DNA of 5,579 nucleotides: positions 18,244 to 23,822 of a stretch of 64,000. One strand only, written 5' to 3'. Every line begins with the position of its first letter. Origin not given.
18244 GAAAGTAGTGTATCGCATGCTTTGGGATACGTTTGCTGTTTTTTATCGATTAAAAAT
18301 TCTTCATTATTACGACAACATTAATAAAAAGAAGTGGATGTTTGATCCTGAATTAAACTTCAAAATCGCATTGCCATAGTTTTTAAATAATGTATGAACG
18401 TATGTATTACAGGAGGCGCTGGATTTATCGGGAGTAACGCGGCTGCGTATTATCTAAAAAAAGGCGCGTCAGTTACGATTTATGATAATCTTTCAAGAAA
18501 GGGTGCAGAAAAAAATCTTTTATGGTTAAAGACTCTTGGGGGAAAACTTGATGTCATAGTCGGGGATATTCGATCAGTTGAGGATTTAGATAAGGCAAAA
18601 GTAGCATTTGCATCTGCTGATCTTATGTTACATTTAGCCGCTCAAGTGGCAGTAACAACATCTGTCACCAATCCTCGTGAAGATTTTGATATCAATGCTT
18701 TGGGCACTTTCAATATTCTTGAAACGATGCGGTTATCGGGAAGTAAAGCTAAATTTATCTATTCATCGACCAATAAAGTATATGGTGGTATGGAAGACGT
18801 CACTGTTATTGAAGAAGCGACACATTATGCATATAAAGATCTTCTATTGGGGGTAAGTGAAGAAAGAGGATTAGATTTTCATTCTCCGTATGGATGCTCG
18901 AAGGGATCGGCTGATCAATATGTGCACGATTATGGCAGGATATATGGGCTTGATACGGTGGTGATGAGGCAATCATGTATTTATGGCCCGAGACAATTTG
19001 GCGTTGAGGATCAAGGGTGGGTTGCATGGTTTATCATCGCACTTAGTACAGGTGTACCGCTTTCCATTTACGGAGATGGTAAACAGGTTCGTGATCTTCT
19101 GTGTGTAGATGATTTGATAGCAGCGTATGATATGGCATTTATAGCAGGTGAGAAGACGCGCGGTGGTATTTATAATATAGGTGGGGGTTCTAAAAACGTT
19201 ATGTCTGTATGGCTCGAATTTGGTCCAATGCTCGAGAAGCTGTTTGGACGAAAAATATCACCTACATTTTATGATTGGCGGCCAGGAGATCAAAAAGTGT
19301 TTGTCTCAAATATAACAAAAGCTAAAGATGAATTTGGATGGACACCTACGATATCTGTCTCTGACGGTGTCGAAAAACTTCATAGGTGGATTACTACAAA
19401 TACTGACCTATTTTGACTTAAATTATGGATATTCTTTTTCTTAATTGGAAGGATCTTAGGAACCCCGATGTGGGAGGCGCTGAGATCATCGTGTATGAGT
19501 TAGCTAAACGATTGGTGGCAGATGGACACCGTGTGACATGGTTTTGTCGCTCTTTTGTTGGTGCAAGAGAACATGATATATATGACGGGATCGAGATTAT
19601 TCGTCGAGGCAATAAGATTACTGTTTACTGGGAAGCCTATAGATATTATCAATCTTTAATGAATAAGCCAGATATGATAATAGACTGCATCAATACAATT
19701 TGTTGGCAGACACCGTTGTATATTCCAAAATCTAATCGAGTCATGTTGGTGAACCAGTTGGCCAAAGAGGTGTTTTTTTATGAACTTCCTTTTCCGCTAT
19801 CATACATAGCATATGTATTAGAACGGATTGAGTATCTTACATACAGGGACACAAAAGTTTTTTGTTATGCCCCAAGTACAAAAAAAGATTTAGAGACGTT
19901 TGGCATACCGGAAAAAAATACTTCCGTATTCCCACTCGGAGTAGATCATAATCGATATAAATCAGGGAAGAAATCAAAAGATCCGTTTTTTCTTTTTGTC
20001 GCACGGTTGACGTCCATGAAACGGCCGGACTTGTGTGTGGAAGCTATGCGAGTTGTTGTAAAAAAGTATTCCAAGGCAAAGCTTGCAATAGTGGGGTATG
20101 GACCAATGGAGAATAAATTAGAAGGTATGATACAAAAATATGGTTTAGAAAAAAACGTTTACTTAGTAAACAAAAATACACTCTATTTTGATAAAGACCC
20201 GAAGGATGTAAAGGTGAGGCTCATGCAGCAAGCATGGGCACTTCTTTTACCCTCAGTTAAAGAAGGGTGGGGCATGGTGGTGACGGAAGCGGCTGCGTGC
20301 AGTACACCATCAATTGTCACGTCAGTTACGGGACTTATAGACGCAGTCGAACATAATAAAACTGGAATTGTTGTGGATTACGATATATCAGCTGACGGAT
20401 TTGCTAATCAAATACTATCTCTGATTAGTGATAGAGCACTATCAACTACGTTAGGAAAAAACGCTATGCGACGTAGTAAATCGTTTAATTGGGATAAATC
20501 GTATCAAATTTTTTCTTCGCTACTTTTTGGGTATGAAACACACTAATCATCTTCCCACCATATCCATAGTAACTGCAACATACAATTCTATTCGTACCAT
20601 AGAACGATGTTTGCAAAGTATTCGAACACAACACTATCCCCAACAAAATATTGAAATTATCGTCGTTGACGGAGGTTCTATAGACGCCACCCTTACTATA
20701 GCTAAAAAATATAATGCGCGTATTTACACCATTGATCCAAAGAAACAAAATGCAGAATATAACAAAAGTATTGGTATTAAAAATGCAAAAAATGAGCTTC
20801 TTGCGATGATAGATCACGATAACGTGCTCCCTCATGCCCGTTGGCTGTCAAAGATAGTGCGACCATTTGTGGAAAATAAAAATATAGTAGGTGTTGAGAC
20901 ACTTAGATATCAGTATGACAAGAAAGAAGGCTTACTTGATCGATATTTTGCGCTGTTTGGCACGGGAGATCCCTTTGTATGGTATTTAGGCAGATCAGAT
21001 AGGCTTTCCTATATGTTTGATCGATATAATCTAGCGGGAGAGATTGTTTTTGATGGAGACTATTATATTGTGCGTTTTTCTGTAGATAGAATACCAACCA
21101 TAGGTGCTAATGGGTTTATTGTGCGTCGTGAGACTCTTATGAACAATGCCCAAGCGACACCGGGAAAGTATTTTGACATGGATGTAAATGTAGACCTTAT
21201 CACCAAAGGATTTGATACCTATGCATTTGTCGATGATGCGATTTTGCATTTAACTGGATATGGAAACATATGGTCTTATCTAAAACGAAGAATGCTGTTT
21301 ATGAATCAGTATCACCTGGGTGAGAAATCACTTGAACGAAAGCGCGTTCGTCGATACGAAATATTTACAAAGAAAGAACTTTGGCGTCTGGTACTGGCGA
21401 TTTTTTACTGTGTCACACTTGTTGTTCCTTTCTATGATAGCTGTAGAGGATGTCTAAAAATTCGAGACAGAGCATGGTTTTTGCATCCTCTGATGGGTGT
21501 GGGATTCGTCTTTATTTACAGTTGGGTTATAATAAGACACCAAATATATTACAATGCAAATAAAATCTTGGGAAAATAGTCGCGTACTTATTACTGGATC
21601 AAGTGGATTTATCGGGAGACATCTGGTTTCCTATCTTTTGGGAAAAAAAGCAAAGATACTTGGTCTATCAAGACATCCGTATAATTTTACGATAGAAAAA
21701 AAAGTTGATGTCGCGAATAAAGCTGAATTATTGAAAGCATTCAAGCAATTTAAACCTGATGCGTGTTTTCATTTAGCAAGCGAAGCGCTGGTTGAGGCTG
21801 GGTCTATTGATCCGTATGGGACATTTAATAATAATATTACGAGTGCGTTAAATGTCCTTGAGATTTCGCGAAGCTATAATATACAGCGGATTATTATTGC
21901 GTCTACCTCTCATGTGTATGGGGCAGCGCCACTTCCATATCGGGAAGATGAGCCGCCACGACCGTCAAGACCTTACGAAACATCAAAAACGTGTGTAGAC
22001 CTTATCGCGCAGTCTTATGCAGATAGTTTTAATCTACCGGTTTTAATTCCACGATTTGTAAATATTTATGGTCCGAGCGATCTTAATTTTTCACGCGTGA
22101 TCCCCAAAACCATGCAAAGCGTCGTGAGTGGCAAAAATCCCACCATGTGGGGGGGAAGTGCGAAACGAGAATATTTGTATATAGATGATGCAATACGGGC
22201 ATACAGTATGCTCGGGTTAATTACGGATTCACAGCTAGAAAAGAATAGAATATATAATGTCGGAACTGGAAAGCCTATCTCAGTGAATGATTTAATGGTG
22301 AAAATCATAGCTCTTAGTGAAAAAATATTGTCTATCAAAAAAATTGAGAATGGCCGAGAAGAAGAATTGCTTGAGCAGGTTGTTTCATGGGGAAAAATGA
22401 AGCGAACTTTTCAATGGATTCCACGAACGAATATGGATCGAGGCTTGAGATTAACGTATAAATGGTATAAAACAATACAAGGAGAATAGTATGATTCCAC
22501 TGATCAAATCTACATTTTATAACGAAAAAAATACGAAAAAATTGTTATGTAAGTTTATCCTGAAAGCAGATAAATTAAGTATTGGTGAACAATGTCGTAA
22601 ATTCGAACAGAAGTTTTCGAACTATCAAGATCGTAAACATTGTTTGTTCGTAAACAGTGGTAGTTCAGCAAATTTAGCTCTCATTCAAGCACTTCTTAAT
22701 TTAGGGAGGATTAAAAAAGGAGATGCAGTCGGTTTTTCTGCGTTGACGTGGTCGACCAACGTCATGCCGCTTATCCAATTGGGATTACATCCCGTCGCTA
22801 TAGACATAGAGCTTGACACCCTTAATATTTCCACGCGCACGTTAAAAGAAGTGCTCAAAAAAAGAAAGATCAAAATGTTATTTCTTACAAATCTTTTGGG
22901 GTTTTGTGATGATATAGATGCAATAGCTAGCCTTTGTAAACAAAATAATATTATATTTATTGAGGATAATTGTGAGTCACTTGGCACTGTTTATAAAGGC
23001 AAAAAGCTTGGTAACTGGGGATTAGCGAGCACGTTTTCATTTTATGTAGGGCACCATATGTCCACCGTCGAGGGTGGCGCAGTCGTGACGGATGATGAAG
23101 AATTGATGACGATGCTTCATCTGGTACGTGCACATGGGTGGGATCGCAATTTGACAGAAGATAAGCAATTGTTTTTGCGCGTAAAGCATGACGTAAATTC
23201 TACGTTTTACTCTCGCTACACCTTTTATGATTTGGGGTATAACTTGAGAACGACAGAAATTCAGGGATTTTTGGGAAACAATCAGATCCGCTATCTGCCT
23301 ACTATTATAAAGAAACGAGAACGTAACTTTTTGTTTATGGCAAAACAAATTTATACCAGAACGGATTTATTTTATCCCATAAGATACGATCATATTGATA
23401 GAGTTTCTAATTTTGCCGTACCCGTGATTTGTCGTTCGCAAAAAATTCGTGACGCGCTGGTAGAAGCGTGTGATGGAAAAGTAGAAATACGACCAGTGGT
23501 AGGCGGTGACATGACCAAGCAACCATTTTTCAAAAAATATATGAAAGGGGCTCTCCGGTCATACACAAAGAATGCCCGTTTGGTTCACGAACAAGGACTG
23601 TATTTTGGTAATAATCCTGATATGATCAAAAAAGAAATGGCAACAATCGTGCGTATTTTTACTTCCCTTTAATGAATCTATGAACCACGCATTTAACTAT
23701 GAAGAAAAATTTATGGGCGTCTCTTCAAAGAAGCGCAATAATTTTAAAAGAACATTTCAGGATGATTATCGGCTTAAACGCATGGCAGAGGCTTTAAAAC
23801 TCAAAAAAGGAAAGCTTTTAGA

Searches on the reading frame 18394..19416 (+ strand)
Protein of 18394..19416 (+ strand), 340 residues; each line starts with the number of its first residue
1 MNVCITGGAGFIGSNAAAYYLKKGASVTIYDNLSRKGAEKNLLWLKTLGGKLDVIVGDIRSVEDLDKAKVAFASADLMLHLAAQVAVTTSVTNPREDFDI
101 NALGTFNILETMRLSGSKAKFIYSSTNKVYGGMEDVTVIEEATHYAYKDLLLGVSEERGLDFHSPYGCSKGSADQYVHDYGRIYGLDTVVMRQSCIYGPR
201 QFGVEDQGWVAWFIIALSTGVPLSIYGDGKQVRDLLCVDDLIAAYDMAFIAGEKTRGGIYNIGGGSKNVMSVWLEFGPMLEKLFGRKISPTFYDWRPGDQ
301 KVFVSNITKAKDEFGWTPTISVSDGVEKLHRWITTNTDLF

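Call 5: search_protein_families(library=pfam, proteins=[window:18394-19416:+], max_evalue=0.001)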
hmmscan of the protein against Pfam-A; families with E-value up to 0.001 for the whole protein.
window:18394-19416:+ (340 aa): 7 families
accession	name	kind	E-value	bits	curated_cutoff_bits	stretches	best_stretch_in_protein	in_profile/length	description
PF16363.11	GDP_Man_Dehyd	-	3.8e-45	155.2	27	1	5-328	2-331/332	GDP-mannose 4,6 dehydratase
PF01370.27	Epimerase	-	6.2e-45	153.9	20.9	1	3-263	1-240/240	NAD dependent epimerase/dehydratase family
PF07993.18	NAD_binding_4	-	2.3e-15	56.9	20.1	1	5-242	1-255/258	Male sterility protein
PF01073.25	3Beta_HSD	-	1.5e-13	50.9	22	1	5-201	2-186/280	3-beta hydroxysteroid dehydrogenase/isomerase family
PF02719.21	Polysacc_synt_2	-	3.3e-07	30.2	20.2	1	3-129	1-131/293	Polysaccharide biosynthesis protein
PF04321.23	RmlD_sub_bind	-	8.5e-07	28.8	27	1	1-199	1-154/287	RmlD substrate binding domain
PF00106.31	adh_short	-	1.4e-05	25.1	26.6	1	2-107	2-114/195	short chain dehydrogenase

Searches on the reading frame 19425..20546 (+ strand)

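Call 5: search_protein_families(library=pfam, proteins=[window:19425-20546:+], max_evalue=0.001)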
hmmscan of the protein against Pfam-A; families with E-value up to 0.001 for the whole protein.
window:19425-20546:+ (373 aa): 4 families
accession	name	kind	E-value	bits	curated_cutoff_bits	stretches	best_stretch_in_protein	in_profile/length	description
PF00534.26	Glycos_transf_1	-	2.9e-37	128.3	26.4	1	176-348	5-170/172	Glycosyl transferases group 1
PF13692.12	Glyco_trans_1_4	-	7.3e-25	88.3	27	1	187-336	2-142/142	Glycosyl transferases group 1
PF20706.3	GT4-conflict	-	2.4e-13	50.3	26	1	170-311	178-323/385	Family 4 Glycosyltransferase in conflict systems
PF13439.12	Glyco_transf_4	-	4e-13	50.2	28.5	1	16-177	1-170/170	Glycosyltransferase Family 4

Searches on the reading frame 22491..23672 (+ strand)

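Call 5: search_protein_families(library=pfam, proteins=[window:22491-23672:+], max_evalue=0.001)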
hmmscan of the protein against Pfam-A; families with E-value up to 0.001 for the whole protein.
window:22491-23672:+ (393 aa): 3 families
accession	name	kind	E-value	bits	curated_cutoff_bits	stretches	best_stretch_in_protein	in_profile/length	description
PF01041.23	DegT_DnrJ_EryC1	-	5.6e-62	210.5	19.8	1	17-389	8-358/360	DegT/DnrJ/EryC1/StrS aminotransferase family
PF00266.25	Aminotran_5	-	3.3e-07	30.1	21.5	1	30-164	43-180/371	Aminotransferase class-V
PF01053.26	Cys_Met_Meta_PP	-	9.6e-07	28.1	27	1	37-213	56-227/381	Cys/Met metabolism PLP-dependent enzyme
